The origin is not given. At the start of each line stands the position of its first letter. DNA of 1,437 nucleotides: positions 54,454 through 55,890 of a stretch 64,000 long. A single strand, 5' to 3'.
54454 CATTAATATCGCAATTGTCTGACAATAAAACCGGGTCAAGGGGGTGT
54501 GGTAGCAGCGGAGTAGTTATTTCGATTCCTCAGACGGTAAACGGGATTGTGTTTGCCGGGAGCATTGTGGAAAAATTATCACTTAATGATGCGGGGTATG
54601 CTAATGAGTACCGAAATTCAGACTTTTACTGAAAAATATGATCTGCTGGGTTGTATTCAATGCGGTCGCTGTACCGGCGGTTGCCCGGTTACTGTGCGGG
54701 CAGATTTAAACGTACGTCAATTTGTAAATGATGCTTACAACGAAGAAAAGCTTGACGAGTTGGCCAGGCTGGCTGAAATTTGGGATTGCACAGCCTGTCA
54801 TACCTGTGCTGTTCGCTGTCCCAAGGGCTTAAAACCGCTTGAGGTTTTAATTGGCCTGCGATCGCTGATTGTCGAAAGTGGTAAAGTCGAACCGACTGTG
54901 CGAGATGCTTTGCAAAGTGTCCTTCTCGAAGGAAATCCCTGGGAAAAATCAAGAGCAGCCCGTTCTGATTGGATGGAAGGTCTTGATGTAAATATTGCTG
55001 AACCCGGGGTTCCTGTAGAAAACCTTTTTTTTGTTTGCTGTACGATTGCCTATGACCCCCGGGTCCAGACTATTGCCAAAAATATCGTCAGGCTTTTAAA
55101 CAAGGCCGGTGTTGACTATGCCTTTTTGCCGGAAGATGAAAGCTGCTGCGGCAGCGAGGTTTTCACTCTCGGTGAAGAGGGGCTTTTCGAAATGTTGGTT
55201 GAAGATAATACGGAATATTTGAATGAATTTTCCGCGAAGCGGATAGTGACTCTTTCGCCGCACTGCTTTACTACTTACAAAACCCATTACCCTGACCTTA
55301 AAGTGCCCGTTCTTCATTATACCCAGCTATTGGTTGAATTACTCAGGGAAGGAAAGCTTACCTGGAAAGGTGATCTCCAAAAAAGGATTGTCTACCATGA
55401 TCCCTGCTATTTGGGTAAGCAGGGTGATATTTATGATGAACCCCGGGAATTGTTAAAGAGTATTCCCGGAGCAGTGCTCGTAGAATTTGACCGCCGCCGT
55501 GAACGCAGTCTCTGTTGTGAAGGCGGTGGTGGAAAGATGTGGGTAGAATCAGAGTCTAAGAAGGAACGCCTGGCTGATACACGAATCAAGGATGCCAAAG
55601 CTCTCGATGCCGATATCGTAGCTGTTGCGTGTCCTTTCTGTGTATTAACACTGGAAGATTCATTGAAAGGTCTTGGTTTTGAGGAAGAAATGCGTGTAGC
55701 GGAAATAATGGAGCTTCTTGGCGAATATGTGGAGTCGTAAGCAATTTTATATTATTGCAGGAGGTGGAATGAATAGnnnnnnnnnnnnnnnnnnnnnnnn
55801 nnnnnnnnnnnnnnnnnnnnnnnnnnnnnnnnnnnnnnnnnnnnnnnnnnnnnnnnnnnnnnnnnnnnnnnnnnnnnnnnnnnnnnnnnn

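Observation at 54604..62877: Etf genes embedded in an HdrA-MvhD-Flx-type cluster with an HdrD-like CCG protein: candidate soluble flavin-based electron-bifurcating/confurcating complex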

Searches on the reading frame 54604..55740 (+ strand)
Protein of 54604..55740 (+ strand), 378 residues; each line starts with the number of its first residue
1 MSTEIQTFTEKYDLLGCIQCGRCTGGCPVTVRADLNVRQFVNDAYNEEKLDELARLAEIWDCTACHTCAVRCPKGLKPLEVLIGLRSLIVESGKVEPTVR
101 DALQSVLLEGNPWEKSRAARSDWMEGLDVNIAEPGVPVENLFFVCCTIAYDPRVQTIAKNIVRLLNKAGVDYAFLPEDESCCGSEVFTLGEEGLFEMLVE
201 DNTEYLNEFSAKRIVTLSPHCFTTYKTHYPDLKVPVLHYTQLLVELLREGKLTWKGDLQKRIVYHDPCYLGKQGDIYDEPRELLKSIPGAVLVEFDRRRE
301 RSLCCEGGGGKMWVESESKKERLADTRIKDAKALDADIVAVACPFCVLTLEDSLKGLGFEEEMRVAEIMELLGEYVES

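Call 3: search_protein_families(library=pfam, proteins=[window:54604-55740:+], max_evalue=0.001)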
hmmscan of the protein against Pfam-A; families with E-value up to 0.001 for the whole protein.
window:54604-55740:+ (378 aa): 6 families
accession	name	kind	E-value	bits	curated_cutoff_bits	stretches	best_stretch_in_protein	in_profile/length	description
PF02754.22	CCG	-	1.4e-32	112.1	20.6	2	262-350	1-84/85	Cysteine-rich domain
PF13183.11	Fer4_8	-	1.3e-10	42.1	27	1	15-76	3-68/68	4Fe-4S dicluster domain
PF13534.11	Fer4_17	-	3.3e-10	40.8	22.2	1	17-76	2-60/61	4Fe-4S dicluster domain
PF13187.11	Fer4_9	-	3.6e-09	36.9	27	1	17-75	2-50/52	4Fe-4S dicluster domain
PF13237.11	Fer4_10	-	1.1e-08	35.3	25.5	1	12-73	4-53/53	4Fe-4S dicluster domain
PF12838.12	Fer4_7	-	0.00032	21.5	27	0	17-75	2-51/52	4Fe-4S dicluster domain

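Call 4: search_protein_families(library=ncbifam, proteins=[window:54604-55740:+], max_evalue=0.001)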
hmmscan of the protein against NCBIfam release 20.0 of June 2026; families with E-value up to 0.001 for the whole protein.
window:54604-55740:+ (378 aa): 24 families
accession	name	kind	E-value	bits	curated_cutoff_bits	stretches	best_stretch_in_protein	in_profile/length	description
NF004898.0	PRK06259.1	equivalog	1.1e-52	179.3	385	1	6-374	125-486/488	fumarate reductase (CoM/CoB) subunit TfrB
NF045670.1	quin_L_LdhH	equivalog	2.8e-26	92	800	1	141-372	470-705/706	L-lactate dehydrogenase (quinone) large subunit LdhH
NF008369.0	PRK11168.1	equivalog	6.7e-21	74.6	278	2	141-352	170-382/401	anaerobic glycerol-3-phosphate dehydrogenase subunit C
NF045724.1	ferredox_TmcB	equivalog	3.6e-20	71.9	735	1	46-371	86-423/430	electron transfer complex ferredoxin TmcB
TIGR03290.1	CoB_CoM_SS_C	equivalog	3.3e-19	69.3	160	1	16-110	3-96/144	CoB--CoM heterodisulfide reductase subunit C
NF045663.1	diclust_near_Sec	equivalog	1.4e-18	66.4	530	1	18-346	307-614/759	pyridine nucleotide-disulfide oxidoreductase/dicluster-binding protein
TIGR03379.1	glycerol3P_GlpC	equivalog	6.7e-15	54.7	279.9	1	142-353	166-380/397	anaerobic glycerol-3-phosphate dehydrogenase subunit GlpC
NF041890.1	hdrC_Methbact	equivalog_domain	6.4e-14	52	270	1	8-100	22-112/192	ferredoxin:CoB-CoM heterodisulfide reductase subunit HdrC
NF041779.1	hetero_SS_HdrC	equivalog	2.2e-13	50.2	350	1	14-93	30-107/198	ferredoxin:CoB-CoM heterodisulfide reductase subunit HdrC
NF045711.1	sulf_resp_HmcF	equivalog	4.1e-12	45.6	750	1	233-351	306-426/457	sulfate respiration complex iron-sulfur protein HmcF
NF008434.0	PRK11274.1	equivalog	3.7e-11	42.6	333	1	142-247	307-407/409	glycolate oxidase subunit GlcF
NF045796.1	DsrK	equivalog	5.9e-11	41.6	400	1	236-331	299-394/453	sulfate reduction electron transfer complex DsrMKJOP subunit DsrK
NF038018.1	qmoC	equivalog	1.1e-09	38.3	300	1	16-94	19-96/360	quinone-interacting membrane-bound oxidoreductase complex subunit QmoC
NF004616.0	PRK05950.1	subfamily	5.8e-09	35.4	228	1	11-92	143-236/238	succinate dehydrogenase iron-sulfur subunit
TIGR00384.1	dhsB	subfamily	4.1e-07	29.7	88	1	6-80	131-216/222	succinate dehydrogenase and fumarate reductase iron-sulfur protein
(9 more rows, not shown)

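Call 7: find_encoding_contigs(protein=window:54604-55740:+, flank=10000, max_places=6)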
Protein window:54604-55740:+ (378 aa): no gene with exactly this product is on record in the collection.

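Call 11: find_homologous_proteins(query=window:54604-55740:+, max_evalue=1e-20)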
Query window:54604-55740:+ (378 aa): 4065 proteins with E <= 1e-20 among 8000 candidates; the best 120 are listed.
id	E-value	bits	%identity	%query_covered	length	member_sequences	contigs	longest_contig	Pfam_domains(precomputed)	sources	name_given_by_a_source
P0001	6.9e-244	827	93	100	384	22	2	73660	PF13534.12,PF02754.22,PF13237.12,PF13183.12,PF13187.12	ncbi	-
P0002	2.5e-235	799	91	100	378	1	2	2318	PF13534.12,PF02754.22,PF13237.12,PF13183.12,PF13187.12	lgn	-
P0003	1.8e-234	796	89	100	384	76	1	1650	PF13534.12,PF02754.22,PF13237.12,PF13183.12,PF13187.12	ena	-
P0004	2.3e-233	792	91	99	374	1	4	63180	PF13534.12,PF02754.22,PF13237.12,PF13183.12,PF13187.12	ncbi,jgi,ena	-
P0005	1.5e-232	789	90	99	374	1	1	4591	PF13534.12,PF02754.22,PF13237.12,PF13183.12,PF13187.12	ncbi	-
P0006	4.1e-232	788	89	100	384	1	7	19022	PF13534.12,PF02754.22,PF13237.12,PF13183.12,PF13187.12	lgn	-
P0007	1.7e-230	783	88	99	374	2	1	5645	PF13534.12,PF02754.22,PF13237.12,PF13183.12,PF13187.12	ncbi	-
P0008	3.0e-230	782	88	100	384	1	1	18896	PF13534.12,PF02754.22,PF13237.12,PF13183.12,PF13187.12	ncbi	-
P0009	1.7e-229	779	87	100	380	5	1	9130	PF13534.12,PF02754.22,PF13237.12,PF13183.12,PF13187.12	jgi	-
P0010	2.4e-229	779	88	100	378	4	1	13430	PF13534.12,PF02754.22,PF13237.12,PF13183.12,PF13187.12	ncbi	-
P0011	2.5e-229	779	87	100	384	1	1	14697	PF13534.12,PF02754.22,PF13237.12,PF13183.12,PF13187.12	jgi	-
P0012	2.9e-228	775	87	100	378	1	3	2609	PF13534.12,PF02754.22,PF13237.12,PF13183.12,PF13187.12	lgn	-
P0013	2.9e-228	775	87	99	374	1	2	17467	PF13534.12,PF02754.22,PF13237.12,PF13183.12,PF13187.12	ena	-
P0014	3.5e-228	775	87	99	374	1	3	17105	PF13534.12,PF02754.22,PF13237.12,PF13183.12,PF13187.12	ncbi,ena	-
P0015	6.7e-228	774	87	100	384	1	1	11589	PF13534.12,PF02754.22,PF13237.12,PF13183.12,PF13187.12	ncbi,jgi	-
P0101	1.3e-186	638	70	99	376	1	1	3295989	PF13534.12,PF02754.22,PF13237.12,PF13183.12,PF13187.12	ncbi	-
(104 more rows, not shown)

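Call 12: find_encoding_contigs(protein=P0101, flank=10000, max_places=2)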
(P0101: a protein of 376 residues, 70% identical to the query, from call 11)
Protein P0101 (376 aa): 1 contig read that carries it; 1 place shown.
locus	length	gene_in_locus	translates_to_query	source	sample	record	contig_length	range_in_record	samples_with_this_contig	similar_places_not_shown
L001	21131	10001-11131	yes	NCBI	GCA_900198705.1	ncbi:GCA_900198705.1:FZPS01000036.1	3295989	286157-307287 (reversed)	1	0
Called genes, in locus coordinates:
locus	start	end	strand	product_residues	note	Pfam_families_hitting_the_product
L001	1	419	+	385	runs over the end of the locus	PF00155:Aminotran_1_2, PF00266:Aminotran_5, PF01041:DegT_DnrJ_EryC1, PF01212:Beta_elim_lyase, PF01053:Cys_Met_Meta_PP (weak)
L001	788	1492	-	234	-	PF00005:ABC_tran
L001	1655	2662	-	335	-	PF01522:Polysacc_deac_1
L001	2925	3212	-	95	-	-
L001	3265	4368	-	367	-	PF01656:CbiA (faint), PF13500:AAA_26, PF07085:DRTGG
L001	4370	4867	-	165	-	PF13549:ATP-grasp_5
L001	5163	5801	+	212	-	PF03808:Glyco_tran_WecG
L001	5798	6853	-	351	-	PF00180:Iso_dh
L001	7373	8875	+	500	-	PF02730:AFOR_N, PF01314:AFOR_C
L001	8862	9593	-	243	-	-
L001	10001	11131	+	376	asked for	PF13237:Fer4_10 (weak), PF13183:Fer4_8, PF13187:Fer4_9, PF13534:Fer4_17, PF02754:CCG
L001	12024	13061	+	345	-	PF01208:URO-D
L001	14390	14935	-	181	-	PF07963:N_methyl, PF12019:GspH (weak)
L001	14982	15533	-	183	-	-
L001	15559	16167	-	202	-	PF07963:N_methyl (weak)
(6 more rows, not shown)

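Call 13: find_encoding_contigs(protein=P0001, flank=10000, max_places=2)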
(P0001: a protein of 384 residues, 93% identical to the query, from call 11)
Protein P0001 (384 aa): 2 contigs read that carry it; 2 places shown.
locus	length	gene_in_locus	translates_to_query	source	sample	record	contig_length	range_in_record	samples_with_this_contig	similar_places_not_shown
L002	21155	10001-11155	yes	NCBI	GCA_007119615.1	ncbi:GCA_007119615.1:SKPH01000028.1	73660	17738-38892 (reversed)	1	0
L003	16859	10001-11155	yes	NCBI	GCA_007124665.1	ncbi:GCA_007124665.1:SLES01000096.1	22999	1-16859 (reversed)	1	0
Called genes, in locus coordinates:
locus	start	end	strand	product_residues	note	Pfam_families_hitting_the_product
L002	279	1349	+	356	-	PF00149:Metallophos, PF12850:Metallophos_2 (weak)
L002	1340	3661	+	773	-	-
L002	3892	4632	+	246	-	PF23023:Anti-Pycsar_Apyc1, PF00753:Lactamase_B, PF12706:Lactamase_B_2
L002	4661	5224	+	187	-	PF01613:Flavin_Reduct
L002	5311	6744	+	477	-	PF12390:Se-cys_synth_N, PF03841:SelA, PF01041:DegT_DnrJ_EryC1, PF01053:Cys_Met_Meta_PP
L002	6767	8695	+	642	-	PF00009:GTP_EFTU, PF03144:GTP_EFTU_D2, PF25461:Beta-barrel_SelB, PF09106:WHD_2nd_SelB, PF09107:WHD_3rd_SelB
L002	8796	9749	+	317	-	PF00586:AIRS, PF02769:AIRS_C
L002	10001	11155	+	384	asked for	PF13183:Fer4_8, PF13187:Fer4_9, PF13237:Fer4_10, PF13534:Fer4_17, PF02754:CCG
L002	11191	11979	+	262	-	PF01012:ETF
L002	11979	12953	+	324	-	PF01012:ETF, PF00766:ETF_alpha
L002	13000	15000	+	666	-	PF00890:FAD_binding_2 (weak), PF07992:Pyr_redox_2 (faint), PF12831:FAD_oxidored (weak), PF13450:NAD_binding_8 (weak), PF12837:Fer4_6 (faint), PF00037:Fer4 (faint), PF12838:Fer4_7, PF14697:Fer4_21 (weak), +2 more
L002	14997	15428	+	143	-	PF02662:FlpD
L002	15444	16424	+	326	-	PF04432:FrhB_FdhB_C (weak), PF00037:Fer4 (faint), PF12797:Fer4_2 (faint), PF13187:Fer4_9 (weak), PF13534:Fer4_17 (weak)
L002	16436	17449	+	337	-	PF14697:Fer4_21 (faint), PF00037:Fer4 (faint), PF12797:Fer4_2 (faint), PF13237:Fer4_10 (faint), PF17179:Fer4_22, PF25160:LdpA_Fe-S-bd (faint)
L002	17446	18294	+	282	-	PF00175:NAD_binding_1, PF10418:DHODB_Fe-S_bind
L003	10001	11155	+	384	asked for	PF13183:Fer4_8, PF13187:Fer4_9, PF13237:Fer4_10, PF13534:Fer4_17, PF02754:CCG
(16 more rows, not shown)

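Call 14: find_related_loci(query=window:54604-55740:+, collection=genome_contigs, flank=10000)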
Query window:54604-55740:+ (378 aa) in genome_contigs; peptide patterns used: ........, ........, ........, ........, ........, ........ (x = any residue, [..] = any of these).
199 stretches matched a pattern; 128 encode a relative of the query (tblastn E <= 1e-3); the best 80 are kept; 79 distinct loci.
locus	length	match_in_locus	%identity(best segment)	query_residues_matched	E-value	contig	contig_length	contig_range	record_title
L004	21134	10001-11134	93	1-378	0e+0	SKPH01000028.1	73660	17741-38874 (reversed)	MAG: Syntrophomonadaceae bacterium isolate CSSed162cmA_365R1 CSSed16-2cmA-155, whole genome shotgun sequence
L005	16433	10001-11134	90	1-378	0e+0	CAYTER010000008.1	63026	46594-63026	MAG TPA_asm: uncultured Syntrophomonadaceae bacterium isolate binchicken_co168_36 genome assembly, contig: NODE_705_leng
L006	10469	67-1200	89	1-378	0e+0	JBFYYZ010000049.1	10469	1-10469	MAG: Bacillota bacterium isolate PPR_0421 k121_1845764, whole genome shotgun sequence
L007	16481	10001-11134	89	1-378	0e+0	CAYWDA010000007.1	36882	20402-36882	MAG TPA_asm: uncultured Syntrophomonadaceae bacterium isolate SRP067234_co1_27 genome assembly, contig: k99_863235, whol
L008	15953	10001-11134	89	1-378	0e+0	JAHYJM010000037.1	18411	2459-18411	MAG: Bacillota bacterium isolate KA22 NODE_1551_length_18411_cov_5.078757, whole genome shotgun sequence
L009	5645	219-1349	88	1-377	0e+0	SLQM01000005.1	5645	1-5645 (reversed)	MAG: Syntrophomonadaceae bacterium isolate CSSed165cm_530 CSSed16-5cm-71043, whole genome shotgun sequence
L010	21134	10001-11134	89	1-378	0e+0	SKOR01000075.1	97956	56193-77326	MAG: Syntrophomonadaceae bacterium isolate CSSed162cmA_337 CSSed16-2cmA-53, whole genome shotgun sequence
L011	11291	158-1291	88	1-378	0e+0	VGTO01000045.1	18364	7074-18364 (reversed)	MAG: Bacillota bacterium isolate K_DeepCast_150m_m2_056 K_DeepCast_150m_m2_056_Ga0194126_10005614, whole genome shotgun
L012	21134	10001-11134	87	1-378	0e+0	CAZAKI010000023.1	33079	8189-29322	MAG TPA_asm: uncultured Syntrophomonadaceae bacterium isolate binchicken_co334_126 genome assembly, contig: NODE_2157_le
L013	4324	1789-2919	88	1-377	0e+0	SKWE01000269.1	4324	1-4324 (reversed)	MAG: Syntrophomonadaceae bacterium isolate CSSed162cmB_188 CSSed16-2cmB-112436, whole genome shotgun sequence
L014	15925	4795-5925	88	1-377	0e+0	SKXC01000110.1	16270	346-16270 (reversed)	MAG: Syntrophomonadaceae bacterium isolate CSSed162cmB_227 CSSed16-2cmB-9533, whole genome shotgun sequence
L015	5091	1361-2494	87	1-378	0e+0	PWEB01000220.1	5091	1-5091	MAG: Syntrophomonadaceae bacterium isolate T1Sed10_93 T1-Sed10-C21821, whole genome shotgun sequence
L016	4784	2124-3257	88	1-378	0e+0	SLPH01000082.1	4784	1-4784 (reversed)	MAG: Syntrophomonadaceae bacterium isolate CSSed165cm_49 CSSed16-5cm-93510, whole genome shotgun sequence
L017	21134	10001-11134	88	1-378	0e+0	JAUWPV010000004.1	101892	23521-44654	MAG: Bacillota bacterium isolate CSMAG_2485 CSMAG_2485_k141_318946_length_101892_cov_27.7003, whole genome shotgun seque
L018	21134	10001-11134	88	1-378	0e+0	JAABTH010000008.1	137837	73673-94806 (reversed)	MAG: Bacillota bacterium isolate S22.Bin020 Scaffold_6, whole genome shotgun sequence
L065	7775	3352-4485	63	1-374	2e-160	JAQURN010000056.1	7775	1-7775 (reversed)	MAG: Actinomycetota bacterium isolate STD1_74 NODE_30239_length_7775_cov_3.155596_Sandtown_D1, whole genome shotgun sequ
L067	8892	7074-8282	51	1-376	1e-138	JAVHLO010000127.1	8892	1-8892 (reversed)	MAG: Planctomycetota bacterium isolate Ess09-14 NODE_127_length_8892_cov_4.644336, whole genome shotgun sequence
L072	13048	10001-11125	49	1-376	9e-132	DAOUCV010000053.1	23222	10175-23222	MAG TPA_asm: Dehalococcoidales bacterium isolate H85_868 83251, whole genome shotgun sequence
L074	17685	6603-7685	50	10-372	1e-126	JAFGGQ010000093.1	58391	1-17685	MAG: bacterium isolate Zod_Metabat.1399 k87_7107197, whole genome shotgun sequence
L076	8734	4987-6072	49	8-368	2e-125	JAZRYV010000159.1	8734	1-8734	MAG: Spirochaetota bacterium isolate T1900044949_TA20190002.MAGScoT_cleanbin_000027 SGB_3545_k141_477870, whole genome s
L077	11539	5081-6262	48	1-377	2e-124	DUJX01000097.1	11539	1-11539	MAG TPA_asm: Halobacteria archaeon isolate UBA8915 contig_26365, whole genome shotgun sequence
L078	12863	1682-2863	47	1-377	3e-123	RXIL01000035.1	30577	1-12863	MAG: Candidatus Methanolliviera hydrocarbonicum isolate NM1b JGI24025J20009_10000495, whole genome shotgun sequence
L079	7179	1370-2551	47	1-377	3e-122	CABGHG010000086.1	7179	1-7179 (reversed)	MAG: Candidatus Methanolliviera sp. GoM_oil isolate gfbio:mag-sample-2:67c8463b-6cbd-4d56-a398-d795175a9500 genome assem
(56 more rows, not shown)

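Call 32: search_solved_structures(query=window:54604-55740:+, max_evalue=0.001)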
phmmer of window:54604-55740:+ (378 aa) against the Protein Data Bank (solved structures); distinct sequences matched with E-value up to 0.001: 7.
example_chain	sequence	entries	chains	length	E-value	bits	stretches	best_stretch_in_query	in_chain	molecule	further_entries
9ojn_A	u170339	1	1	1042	2.2e-51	178.2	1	59-371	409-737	Iron-sulfur-binding reductase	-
5odc_C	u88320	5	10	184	5.9e-14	55.1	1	14-108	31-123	Heterodisulfide reductase, subunit C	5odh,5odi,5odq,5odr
9sfi_E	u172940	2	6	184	1.2e-13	54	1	10-97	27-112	H(2)/formate:CoB-CoM heterodisulfide,ferredoxin reductase subunit C2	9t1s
7bkb_C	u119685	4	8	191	8.6e-13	51.2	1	16-107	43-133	CoB--CoM heterodisulfide reductase subunit C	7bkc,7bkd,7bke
8rvv_C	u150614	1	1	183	1.5e-12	50.4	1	14-100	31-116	H(2):CoB-CoM heterodisulfide,ferredoxin reductase subunit C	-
8rvu_c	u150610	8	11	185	1.6e-12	50.4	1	14-100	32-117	H(2):CoB-CoM heterodisulfide,ferredoxin reductase subunit C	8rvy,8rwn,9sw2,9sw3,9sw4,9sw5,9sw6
6lum_B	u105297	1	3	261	0.00025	23.4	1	11-82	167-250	Succinate dehydrogenase subunit B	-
